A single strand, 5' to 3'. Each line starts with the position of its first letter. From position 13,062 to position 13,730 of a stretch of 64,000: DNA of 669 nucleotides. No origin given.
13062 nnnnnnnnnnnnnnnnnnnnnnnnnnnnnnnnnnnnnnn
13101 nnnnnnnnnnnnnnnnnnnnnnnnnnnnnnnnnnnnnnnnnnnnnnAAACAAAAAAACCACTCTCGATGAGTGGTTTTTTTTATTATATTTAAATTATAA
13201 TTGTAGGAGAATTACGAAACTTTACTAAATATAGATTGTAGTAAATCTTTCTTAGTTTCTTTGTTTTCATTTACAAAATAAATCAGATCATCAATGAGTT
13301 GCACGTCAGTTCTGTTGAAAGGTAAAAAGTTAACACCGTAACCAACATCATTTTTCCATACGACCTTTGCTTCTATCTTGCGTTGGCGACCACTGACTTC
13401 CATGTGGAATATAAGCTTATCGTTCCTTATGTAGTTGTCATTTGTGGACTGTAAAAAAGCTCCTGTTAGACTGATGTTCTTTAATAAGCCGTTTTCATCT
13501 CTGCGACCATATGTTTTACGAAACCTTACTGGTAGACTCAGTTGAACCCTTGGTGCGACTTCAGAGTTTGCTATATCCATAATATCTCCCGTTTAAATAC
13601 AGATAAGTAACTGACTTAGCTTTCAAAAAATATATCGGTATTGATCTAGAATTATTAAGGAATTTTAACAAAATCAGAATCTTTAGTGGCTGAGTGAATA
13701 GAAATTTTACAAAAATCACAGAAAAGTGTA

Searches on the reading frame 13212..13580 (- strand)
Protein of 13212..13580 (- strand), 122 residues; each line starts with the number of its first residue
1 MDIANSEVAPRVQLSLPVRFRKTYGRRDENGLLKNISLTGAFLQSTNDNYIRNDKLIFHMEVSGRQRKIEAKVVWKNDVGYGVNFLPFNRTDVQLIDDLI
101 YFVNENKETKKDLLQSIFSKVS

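Call 49: search_protein_families(library=pfam, proteins=[window:13212-13580:-], max_evalue=0.00001)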
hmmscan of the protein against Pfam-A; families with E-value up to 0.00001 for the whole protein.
window:13212-13580:- (122 aa): 1 family
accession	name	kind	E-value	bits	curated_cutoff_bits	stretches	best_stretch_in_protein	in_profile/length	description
PF07238.19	PilZ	-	1e-10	42.3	22.5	1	10-101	6-101/102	PilZ domain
